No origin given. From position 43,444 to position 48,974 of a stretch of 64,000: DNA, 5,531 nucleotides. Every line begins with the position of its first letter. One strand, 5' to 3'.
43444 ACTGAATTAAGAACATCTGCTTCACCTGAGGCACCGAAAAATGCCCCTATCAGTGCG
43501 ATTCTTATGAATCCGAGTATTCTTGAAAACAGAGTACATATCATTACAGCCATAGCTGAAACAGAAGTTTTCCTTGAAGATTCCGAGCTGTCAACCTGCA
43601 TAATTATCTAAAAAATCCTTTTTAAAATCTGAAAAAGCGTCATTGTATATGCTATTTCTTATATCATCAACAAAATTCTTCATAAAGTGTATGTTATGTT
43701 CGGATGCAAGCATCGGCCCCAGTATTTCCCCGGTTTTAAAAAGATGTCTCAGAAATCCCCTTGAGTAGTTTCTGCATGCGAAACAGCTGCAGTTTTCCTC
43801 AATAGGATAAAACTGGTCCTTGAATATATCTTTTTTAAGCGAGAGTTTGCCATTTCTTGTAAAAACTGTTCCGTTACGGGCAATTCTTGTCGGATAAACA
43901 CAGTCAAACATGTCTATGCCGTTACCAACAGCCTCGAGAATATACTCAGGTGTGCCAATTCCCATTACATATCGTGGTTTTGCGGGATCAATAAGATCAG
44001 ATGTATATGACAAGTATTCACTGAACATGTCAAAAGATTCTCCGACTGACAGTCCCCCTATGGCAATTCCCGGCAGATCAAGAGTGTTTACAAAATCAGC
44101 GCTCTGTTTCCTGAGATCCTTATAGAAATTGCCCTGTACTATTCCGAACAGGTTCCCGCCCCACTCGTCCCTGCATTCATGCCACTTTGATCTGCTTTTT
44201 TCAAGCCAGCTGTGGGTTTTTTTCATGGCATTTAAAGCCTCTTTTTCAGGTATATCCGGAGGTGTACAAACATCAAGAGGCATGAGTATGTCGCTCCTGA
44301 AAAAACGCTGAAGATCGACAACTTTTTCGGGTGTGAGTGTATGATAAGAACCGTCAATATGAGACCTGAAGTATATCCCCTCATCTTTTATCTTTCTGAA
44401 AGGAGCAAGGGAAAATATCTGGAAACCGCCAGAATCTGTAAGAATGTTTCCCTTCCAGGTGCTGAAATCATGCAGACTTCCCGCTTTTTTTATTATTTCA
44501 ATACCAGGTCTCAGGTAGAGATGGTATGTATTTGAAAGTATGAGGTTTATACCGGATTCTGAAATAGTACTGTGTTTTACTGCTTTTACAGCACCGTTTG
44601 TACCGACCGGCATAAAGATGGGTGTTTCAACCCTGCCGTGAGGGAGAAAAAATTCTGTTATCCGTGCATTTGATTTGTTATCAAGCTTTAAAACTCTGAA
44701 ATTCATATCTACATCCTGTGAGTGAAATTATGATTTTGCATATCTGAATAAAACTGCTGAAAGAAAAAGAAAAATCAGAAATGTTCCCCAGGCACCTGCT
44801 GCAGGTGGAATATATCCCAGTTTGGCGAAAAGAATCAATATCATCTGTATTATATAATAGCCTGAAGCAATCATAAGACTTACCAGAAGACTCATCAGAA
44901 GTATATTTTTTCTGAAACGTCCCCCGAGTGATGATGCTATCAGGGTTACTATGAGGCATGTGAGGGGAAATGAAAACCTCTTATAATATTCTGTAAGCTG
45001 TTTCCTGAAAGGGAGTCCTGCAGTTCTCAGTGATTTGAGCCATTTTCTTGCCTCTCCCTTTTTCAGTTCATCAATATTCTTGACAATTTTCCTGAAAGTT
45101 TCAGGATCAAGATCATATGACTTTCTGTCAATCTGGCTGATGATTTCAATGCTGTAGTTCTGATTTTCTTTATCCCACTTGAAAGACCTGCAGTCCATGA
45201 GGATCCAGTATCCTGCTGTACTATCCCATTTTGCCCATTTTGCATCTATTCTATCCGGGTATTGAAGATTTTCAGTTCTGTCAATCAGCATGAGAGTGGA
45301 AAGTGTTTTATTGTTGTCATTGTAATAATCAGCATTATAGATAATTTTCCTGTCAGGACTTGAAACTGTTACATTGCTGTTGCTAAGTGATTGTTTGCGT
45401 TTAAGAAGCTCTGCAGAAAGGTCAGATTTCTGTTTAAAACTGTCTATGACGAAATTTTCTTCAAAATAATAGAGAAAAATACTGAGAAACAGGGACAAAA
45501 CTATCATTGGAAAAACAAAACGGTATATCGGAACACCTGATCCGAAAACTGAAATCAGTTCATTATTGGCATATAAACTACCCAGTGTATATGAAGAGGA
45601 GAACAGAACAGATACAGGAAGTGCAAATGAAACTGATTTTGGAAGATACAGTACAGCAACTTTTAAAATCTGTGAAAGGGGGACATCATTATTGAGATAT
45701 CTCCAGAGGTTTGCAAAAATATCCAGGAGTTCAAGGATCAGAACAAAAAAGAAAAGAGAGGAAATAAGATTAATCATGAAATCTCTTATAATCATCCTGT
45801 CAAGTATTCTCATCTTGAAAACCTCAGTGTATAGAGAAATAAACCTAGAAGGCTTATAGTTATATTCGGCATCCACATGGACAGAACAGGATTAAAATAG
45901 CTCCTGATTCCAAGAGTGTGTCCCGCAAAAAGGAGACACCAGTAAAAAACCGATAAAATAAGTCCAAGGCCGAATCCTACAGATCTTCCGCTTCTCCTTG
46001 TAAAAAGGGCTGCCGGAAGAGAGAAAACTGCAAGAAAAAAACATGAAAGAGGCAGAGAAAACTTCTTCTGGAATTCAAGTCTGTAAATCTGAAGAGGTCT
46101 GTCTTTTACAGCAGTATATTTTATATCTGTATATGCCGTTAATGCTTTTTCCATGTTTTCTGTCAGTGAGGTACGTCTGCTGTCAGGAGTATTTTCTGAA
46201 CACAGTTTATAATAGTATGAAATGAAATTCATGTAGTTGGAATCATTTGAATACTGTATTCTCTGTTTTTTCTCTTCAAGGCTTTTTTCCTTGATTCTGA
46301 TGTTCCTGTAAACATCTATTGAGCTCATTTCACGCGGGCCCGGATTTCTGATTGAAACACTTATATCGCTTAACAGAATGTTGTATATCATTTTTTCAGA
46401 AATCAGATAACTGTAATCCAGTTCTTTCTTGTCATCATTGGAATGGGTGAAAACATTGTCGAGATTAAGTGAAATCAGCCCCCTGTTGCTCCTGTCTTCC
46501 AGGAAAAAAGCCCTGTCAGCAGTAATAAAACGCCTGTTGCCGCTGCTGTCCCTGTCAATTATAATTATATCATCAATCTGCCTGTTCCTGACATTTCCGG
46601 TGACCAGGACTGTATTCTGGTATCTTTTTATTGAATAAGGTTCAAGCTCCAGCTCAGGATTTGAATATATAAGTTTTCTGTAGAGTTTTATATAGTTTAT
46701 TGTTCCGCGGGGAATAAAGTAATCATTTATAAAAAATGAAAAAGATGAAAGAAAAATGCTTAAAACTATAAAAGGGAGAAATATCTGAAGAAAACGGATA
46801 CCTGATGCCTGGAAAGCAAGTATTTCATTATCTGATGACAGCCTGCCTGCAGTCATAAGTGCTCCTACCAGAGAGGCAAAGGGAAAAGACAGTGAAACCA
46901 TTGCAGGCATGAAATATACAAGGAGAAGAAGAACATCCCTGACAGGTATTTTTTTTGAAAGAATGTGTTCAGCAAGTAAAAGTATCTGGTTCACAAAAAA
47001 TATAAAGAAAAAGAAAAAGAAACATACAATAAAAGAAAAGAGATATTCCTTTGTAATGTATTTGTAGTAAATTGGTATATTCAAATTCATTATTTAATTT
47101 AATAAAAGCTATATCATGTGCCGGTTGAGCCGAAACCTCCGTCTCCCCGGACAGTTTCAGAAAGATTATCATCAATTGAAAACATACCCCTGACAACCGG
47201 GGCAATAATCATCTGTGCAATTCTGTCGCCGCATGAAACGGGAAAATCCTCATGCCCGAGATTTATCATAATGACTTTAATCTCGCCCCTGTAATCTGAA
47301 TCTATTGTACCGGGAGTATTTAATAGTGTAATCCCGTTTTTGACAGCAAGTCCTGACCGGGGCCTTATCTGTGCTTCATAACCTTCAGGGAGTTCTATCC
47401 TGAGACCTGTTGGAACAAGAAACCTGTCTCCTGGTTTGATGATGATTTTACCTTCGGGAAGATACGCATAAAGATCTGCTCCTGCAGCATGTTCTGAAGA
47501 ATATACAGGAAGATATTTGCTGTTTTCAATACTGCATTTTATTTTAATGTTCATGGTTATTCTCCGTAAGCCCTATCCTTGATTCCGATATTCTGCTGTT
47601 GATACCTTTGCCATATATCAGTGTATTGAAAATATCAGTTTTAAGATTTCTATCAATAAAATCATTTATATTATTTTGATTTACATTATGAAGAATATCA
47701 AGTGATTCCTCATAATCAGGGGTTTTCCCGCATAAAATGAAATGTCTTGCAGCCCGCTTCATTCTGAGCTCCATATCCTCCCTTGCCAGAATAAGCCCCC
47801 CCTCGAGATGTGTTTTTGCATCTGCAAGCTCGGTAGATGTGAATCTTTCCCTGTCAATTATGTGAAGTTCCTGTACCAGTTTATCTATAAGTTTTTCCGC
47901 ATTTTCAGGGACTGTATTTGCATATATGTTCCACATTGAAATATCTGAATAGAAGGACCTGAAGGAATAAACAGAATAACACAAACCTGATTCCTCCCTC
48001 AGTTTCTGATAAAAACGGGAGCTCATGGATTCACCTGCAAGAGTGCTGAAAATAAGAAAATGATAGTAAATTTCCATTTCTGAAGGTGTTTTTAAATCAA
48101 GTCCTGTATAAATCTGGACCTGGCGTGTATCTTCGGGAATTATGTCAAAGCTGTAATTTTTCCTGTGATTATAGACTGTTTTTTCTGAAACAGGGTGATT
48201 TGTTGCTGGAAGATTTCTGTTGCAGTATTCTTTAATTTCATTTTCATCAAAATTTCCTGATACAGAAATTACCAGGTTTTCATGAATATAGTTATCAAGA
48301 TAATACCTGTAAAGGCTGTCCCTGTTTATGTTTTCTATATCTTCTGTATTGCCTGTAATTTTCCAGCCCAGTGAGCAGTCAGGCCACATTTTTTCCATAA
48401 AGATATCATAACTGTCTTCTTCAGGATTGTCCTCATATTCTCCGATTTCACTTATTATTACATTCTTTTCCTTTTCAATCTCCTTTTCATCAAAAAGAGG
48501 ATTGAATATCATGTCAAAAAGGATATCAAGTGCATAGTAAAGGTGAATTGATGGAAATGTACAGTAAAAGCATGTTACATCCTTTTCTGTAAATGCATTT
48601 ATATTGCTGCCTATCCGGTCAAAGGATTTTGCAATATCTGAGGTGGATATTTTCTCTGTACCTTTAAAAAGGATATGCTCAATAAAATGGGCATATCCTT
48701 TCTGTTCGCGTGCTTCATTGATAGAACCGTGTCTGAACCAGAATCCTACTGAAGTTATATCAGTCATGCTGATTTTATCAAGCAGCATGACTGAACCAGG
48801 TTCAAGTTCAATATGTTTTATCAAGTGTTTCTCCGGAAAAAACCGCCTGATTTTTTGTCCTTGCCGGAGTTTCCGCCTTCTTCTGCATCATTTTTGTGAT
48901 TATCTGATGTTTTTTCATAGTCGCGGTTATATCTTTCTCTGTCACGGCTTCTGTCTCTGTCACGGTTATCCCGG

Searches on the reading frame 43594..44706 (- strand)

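Call 73: search_protein_families(library=pfam, proteins=[window:43594-44706:-], max_evalue=0.000001)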
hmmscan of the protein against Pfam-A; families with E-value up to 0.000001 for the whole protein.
window:43594-44706:- (371 aa): 1 family
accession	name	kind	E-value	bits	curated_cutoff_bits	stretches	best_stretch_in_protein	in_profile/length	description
PF01702.25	TGT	-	2.2e-143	478.1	26.3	1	13-369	2-355/357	Queuine tRNA-ribosyltransferase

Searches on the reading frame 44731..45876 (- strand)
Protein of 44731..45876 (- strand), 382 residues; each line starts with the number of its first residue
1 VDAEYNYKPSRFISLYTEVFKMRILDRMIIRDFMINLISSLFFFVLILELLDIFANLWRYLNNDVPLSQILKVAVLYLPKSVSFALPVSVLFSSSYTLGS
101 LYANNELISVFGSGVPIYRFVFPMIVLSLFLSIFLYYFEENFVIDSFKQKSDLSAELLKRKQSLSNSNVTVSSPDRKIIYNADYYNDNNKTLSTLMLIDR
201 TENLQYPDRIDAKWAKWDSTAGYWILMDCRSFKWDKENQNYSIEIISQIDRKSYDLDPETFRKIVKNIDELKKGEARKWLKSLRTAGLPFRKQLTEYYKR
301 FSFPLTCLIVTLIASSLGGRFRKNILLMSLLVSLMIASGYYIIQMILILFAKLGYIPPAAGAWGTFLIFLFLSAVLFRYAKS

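Call 73: search_protein_families(library=pfam, proteins=[window:44731-45876:-], max_evalue=0.000001)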
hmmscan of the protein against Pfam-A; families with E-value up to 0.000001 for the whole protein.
window:44731-45876:- (382 aa): 1 family
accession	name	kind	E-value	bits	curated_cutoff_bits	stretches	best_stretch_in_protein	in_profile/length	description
PF03739.19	LptF_LptG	-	1.1e-72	245.4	27.9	1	27-378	1-352/353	Lipopolysaccharide export system permease LptF/LptG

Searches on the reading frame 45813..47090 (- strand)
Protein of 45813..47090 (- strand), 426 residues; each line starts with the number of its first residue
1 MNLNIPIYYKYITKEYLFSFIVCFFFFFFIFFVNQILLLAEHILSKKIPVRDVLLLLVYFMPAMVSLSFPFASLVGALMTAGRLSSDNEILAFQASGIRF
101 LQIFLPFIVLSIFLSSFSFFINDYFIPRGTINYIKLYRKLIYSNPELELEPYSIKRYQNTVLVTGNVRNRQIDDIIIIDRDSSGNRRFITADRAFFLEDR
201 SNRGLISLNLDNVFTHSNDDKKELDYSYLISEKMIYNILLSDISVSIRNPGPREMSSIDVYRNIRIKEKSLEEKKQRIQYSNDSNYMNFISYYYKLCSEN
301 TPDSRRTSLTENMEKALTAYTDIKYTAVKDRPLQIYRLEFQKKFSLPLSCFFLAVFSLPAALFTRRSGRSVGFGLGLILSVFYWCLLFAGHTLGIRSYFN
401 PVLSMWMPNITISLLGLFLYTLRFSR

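Call 73: search_protein_families(library=pfam, proteins=[window:45813-47090:-], max_evalue=0.000001)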
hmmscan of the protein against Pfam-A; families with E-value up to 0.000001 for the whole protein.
window:45813-47090:- (426 aa): 1 family
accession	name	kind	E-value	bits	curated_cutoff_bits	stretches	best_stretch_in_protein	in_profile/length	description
PF03739.19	LptF_LptG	-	3.8e-76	256.9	27.9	1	10-420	1-351/353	Lipopolysaccharide export system permease LptF/LptG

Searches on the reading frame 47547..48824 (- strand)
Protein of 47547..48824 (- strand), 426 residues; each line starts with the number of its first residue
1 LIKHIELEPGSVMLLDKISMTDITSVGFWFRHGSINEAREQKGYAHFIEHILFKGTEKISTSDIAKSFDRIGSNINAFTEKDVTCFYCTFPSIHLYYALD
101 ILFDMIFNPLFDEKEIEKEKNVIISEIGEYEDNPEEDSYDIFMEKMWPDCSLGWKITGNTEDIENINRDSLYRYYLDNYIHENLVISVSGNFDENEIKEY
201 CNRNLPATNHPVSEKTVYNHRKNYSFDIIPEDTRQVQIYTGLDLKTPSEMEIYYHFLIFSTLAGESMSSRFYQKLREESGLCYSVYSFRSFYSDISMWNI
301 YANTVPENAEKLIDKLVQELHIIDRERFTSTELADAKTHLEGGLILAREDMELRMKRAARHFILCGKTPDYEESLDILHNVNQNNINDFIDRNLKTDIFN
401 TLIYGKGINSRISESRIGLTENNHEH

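Call 73: search_protein_families(library=pfam, proteins=[window:47547-48824:-], max_evalue=0.000001)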
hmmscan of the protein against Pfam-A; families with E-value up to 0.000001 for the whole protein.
window:47547-48824:- (426 aa): 2 families
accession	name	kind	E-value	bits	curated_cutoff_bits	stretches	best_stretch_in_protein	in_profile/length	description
PF00675.25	Peptidase_M16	-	4.8e-33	114.6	22.3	1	14-152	3-141/149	Insulinase (Peptidase family M16)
PF05193.26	Peptidase_M16_C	-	4.1e-28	98.9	23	1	165-338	1-179/181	Peptidase M16 inactive domain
